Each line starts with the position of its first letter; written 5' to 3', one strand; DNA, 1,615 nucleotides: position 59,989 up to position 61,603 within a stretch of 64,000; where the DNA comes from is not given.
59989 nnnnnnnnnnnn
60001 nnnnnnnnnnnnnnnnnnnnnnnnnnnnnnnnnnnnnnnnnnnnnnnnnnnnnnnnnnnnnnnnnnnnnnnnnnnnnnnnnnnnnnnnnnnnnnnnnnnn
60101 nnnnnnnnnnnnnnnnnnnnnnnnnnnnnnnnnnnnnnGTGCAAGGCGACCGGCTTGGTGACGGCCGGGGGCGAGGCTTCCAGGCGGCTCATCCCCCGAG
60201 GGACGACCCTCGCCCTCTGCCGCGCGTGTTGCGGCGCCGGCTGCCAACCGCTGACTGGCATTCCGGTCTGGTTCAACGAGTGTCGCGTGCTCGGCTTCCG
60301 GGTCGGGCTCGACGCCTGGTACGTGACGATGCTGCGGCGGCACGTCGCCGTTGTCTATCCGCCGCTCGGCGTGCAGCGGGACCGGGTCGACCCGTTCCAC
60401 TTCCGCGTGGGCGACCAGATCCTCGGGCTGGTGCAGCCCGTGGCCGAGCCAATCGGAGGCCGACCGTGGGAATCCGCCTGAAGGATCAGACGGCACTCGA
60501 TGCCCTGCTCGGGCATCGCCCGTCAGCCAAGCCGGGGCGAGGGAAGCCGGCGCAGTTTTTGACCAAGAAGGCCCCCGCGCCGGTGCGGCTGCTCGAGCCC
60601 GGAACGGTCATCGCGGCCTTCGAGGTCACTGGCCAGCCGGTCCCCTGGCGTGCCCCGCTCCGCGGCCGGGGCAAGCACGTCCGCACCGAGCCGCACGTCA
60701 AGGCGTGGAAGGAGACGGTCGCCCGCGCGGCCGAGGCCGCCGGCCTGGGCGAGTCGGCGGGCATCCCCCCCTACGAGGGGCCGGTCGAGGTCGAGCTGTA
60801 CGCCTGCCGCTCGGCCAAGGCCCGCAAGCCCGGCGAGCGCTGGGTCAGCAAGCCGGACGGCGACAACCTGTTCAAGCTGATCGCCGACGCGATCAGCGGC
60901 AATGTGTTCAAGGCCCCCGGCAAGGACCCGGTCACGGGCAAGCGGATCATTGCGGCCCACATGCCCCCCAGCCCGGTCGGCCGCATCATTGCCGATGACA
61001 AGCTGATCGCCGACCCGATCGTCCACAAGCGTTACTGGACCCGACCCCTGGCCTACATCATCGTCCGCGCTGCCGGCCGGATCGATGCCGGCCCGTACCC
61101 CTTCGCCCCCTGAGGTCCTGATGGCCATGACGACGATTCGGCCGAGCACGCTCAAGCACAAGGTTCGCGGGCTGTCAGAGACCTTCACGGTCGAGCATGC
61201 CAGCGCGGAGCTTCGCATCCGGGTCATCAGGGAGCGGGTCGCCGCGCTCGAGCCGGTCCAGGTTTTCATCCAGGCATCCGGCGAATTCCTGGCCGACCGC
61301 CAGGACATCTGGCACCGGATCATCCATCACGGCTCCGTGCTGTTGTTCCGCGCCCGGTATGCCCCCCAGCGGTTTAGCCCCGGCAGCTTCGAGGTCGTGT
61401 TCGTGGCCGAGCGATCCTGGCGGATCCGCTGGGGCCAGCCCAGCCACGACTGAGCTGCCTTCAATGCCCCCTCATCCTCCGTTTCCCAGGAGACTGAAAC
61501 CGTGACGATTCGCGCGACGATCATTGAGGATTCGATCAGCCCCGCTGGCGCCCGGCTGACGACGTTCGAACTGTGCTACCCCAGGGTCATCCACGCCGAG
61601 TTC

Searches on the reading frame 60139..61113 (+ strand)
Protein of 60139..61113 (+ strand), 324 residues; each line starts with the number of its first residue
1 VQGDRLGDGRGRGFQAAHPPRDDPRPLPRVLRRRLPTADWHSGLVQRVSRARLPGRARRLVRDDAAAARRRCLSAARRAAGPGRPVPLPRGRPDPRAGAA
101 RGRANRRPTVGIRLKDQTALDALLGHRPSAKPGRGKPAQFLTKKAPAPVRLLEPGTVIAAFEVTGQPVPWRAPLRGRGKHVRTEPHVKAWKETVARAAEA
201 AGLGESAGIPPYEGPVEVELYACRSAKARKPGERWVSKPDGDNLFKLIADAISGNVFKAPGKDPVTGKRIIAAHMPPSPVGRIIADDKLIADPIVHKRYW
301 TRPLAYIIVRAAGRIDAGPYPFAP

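Call 12: search_protein_families(library=pfam, proteins=[window:60139-61113:+], max_evalue=0.01)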
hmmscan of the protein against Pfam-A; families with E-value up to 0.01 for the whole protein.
window:60139-61113:+ (324 aa): 1 family
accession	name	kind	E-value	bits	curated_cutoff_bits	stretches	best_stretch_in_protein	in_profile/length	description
PF05866.16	RusA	-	7.8e-12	46.3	22.8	1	172-258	10-99/124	Endodeoxyribonuclease RusA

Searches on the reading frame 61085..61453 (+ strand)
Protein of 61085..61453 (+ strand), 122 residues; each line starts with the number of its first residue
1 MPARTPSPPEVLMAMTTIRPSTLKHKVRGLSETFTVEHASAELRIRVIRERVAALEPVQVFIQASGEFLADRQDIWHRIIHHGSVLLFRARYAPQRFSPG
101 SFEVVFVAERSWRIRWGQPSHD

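Call 12: search_protein_families(library=pfam, proteins=[window:61085-61453:+], max_evalue=0.01)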
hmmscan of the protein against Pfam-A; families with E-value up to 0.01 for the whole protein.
window:61085-61453:+ (122 aa): 0 families

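Call 113: find_encoding_contigs(protein=window:61121-61450:+, flank=10000, max_places=3)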
Protein window:61121-61450:+ (110 aa): 21 contigs read that carry it; 3 places shown.
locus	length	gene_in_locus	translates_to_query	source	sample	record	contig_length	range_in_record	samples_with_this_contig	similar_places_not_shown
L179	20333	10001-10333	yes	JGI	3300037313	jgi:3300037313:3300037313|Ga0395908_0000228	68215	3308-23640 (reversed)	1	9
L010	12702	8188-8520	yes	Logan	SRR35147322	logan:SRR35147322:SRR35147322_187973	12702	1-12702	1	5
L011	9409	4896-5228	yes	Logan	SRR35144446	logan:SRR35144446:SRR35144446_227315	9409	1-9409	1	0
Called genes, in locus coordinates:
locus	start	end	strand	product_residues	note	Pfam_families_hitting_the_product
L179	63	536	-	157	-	PF13560:HTH_31 (weak), PF01381:HTH_3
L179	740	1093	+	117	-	-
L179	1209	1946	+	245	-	PF04098:Rad52_Rad22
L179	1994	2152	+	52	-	-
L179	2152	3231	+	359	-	-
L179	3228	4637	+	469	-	PF00772:DnaB, PF13481:AAA_25, PF03796:DnaB_C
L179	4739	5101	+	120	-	-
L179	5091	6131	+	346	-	PF07505:DUF5131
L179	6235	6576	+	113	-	-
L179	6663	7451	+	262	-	-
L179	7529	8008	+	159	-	PF04266:ASCH (weak)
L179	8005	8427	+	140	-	PF14216:DUF4326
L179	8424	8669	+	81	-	-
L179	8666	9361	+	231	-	-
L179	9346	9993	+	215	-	PF05866:RusA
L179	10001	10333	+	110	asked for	-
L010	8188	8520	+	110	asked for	-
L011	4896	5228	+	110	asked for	-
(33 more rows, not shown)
